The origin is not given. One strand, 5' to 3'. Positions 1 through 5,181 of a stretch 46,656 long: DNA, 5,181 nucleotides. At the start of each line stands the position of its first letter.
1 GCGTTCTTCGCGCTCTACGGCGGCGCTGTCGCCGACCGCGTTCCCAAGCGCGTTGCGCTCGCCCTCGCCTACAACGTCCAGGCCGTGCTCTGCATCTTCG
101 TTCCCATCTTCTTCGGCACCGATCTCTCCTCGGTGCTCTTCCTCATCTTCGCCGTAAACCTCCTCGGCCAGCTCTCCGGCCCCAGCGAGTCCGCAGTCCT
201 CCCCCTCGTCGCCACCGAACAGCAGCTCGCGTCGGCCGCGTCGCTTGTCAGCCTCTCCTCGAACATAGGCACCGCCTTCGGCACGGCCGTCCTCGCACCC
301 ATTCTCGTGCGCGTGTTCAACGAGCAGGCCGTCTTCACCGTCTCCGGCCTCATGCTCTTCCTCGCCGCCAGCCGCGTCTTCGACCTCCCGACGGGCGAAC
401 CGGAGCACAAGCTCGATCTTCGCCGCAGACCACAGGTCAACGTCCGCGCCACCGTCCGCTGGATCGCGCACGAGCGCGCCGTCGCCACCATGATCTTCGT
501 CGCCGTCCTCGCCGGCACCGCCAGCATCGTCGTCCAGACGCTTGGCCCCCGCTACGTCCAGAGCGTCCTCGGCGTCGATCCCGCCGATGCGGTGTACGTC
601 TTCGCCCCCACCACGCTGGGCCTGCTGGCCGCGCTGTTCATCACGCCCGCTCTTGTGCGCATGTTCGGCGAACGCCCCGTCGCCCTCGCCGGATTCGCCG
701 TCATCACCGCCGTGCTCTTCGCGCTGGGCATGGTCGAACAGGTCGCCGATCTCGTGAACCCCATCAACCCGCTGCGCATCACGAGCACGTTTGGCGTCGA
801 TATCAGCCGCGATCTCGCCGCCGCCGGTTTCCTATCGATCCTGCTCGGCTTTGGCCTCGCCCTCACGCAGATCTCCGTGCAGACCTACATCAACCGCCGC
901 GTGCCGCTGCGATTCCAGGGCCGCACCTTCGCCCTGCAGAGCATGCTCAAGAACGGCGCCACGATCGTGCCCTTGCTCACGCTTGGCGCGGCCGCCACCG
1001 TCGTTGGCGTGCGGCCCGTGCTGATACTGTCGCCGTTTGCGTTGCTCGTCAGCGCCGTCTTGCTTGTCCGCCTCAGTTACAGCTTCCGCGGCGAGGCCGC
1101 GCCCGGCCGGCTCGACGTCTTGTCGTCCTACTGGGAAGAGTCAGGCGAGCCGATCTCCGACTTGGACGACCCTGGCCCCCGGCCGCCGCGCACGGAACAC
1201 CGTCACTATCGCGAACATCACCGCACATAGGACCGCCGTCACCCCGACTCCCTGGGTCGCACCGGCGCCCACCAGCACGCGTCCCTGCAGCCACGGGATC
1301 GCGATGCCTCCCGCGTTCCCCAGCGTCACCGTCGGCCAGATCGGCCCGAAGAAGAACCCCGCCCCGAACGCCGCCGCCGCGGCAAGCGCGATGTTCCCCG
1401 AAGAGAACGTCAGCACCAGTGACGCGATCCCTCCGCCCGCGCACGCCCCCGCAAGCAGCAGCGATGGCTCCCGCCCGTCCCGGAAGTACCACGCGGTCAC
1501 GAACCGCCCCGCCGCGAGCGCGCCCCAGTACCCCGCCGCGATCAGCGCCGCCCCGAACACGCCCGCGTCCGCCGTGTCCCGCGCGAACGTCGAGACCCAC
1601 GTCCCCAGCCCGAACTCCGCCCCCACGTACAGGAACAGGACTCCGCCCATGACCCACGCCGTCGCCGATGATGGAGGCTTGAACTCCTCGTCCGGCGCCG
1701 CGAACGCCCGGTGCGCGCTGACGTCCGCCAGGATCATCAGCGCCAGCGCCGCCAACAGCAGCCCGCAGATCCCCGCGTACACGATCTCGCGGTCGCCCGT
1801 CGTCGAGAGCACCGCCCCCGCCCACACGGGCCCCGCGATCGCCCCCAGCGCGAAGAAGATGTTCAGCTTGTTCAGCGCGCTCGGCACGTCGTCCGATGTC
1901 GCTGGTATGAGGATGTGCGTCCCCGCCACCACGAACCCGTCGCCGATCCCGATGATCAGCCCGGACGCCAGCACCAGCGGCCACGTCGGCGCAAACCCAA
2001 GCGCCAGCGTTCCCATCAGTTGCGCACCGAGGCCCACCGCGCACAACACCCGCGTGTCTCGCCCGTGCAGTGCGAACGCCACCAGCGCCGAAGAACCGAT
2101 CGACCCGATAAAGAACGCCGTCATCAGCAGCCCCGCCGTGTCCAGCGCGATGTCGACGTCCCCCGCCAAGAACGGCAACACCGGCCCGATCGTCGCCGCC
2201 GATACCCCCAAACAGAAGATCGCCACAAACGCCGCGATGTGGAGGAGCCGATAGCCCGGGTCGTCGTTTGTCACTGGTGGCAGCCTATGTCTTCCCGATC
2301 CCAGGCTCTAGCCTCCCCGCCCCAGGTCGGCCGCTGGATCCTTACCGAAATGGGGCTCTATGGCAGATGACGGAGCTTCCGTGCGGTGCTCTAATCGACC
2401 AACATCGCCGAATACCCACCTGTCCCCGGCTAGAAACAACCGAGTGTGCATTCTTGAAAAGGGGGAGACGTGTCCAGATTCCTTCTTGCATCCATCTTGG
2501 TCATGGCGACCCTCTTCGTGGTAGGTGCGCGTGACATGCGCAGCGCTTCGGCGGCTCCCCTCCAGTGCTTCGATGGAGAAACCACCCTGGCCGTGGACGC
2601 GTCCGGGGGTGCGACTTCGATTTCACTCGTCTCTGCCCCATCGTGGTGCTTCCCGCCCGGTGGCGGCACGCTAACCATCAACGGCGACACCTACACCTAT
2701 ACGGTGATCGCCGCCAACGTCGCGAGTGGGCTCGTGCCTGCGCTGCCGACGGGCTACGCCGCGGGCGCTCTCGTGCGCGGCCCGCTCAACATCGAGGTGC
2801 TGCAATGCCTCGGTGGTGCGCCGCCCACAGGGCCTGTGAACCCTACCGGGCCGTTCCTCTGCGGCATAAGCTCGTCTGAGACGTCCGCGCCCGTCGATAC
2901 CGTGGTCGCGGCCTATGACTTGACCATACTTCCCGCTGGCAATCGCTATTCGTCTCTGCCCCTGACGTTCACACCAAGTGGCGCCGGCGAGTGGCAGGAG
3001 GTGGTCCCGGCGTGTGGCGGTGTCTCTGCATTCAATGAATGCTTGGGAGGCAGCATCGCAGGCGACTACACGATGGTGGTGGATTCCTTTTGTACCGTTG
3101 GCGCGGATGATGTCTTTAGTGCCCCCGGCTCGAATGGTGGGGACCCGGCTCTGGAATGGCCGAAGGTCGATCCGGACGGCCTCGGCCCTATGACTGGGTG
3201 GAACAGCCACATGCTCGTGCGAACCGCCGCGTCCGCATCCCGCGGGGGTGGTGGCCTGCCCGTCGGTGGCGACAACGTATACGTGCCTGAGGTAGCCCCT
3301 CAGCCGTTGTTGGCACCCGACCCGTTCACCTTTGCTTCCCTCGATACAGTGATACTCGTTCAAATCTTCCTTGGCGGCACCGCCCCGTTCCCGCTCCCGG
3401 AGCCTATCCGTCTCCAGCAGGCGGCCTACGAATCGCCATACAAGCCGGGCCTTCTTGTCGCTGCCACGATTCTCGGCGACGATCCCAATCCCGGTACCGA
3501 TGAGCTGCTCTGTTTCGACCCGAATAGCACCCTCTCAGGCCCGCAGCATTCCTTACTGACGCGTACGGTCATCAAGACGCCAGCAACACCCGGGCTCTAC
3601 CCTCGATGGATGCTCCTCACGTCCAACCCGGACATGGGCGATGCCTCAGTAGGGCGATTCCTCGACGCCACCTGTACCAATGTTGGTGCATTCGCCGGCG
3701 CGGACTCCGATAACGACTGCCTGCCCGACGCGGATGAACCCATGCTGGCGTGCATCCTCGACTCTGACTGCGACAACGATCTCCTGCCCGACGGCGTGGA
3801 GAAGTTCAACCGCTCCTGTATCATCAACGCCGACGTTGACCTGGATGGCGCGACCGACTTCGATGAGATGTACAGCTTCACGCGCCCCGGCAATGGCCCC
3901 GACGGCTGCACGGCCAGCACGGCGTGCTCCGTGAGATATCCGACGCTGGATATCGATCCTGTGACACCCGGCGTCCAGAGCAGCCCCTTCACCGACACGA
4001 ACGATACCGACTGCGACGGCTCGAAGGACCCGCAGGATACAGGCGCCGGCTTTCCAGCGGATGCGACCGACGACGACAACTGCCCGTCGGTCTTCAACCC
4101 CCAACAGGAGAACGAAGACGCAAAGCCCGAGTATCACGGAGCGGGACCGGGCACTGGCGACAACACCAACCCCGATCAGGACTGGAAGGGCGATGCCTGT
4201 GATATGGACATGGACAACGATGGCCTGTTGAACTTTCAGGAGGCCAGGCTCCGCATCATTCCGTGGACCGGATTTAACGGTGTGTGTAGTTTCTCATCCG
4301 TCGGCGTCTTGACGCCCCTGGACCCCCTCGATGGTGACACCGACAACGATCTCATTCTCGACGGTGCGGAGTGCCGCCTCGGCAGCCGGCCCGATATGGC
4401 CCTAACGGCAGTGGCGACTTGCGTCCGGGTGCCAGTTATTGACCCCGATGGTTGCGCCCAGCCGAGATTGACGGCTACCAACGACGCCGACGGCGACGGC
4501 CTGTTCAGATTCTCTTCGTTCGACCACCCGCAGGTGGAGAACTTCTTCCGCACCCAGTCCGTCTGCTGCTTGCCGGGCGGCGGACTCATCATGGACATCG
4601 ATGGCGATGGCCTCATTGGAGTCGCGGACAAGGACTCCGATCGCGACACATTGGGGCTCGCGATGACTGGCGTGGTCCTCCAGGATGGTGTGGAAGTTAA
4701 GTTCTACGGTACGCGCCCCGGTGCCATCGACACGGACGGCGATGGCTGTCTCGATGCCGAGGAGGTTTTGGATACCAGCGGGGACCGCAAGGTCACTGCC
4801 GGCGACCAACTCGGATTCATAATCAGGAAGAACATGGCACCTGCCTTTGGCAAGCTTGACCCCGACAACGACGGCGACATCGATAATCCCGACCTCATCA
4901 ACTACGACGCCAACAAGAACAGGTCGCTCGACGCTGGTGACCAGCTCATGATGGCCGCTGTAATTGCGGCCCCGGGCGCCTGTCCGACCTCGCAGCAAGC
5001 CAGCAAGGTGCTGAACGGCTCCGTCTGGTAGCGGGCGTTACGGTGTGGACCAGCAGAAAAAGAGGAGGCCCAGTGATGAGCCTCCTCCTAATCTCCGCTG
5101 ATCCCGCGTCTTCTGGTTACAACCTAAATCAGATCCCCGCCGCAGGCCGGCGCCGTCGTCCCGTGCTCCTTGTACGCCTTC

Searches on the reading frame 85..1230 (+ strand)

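Call 9: search_protein_families(library=pfam, proteins=[window:85-1230:+], max_evalue=0.001)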
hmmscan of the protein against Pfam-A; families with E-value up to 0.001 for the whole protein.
window:85-1230:+ (381 aa): 4 families
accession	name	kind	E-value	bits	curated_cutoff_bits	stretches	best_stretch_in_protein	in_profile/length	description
PF07690.21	MFS_1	-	4.8e-20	72.2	33.4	1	4-293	74-343/347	Major Facilitator Superfamily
PF05977.19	MFS_3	-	9.4e-10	38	27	1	12-222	101-309/524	Transmembrane secretion effector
PF13347.12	MFS_2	-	7.1e-07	28.5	27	1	4-228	85-310/427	MFS/sugar transport protein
PF12832.13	MFS_1_like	-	5.2e-05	22.9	25.2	0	83-291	161-348/373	MFS_1 like family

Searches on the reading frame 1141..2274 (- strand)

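Call 57: search_protein_families(library=pfam, proteins=[window:1141-2274:-], max_evalue=0.001)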
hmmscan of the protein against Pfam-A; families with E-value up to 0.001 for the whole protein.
window:1141-2274:- (377 aa): 1 family
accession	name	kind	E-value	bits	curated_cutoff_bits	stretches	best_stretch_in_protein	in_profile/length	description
PF07690.21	MFS_1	-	9.9e-21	74.5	33.4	1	16-317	2-316/347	Major Facilitator Superfamily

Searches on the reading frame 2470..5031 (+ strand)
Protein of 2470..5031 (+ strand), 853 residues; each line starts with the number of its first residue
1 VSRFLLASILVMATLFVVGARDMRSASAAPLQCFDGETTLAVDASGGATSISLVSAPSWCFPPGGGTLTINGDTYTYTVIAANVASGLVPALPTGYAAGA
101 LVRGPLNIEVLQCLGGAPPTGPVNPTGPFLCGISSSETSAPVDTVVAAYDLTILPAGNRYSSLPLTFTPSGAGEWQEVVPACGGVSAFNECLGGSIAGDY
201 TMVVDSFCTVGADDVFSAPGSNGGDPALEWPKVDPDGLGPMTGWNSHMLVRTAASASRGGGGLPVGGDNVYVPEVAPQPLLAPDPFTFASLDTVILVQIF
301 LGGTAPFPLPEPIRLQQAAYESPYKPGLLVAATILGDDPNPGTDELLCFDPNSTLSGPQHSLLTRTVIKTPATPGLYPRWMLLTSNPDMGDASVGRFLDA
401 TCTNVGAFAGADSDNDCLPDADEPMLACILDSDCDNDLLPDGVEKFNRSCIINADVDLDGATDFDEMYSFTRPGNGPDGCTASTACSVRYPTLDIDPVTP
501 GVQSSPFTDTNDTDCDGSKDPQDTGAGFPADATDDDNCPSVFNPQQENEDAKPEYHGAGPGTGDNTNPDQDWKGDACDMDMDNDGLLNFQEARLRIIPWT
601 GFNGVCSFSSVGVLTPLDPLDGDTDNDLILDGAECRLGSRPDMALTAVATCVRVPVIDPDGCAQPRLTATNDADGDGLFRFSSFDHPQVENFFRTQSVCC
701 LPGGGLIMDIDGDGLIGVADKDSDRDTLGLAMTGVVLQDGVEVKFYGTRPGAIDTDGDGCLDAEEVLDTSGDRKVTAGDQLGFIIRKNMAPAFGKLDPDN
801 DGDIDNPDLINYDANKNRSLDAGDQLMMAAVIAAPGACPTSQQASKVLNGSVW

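Call 9: search_protein_families(library=pfam, proteins=[window:2470-5031:+], max_evalue=0.001)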
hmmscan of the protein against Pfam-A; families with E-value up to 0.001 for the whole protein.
window:2470-5031:+ (853 aa): 1 family
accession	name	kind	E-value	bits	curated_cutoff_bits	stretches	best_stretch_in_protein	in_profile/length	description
PF02412.23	TSP_3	-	0.00011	22.2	25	1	569-589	4-24/36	Thrombospondin type 3 repeat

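Call 10: search_protein_families(library=ncbifam, proteins=[window:2470-5031:+], max_evalue=0.1)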
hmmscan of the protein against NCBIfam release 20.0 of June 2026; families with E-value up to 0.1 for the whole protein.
window:2470-5031:+ (853 aa): 1 family
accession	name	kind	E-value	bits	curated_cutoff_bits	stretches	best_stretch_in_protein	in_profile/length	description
NF047638.1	throspo3_MtsC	equivalog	0.0061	15.5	350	1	564-590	215-241/428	cell-cell cohesion MYXO-CTERM protein MtsC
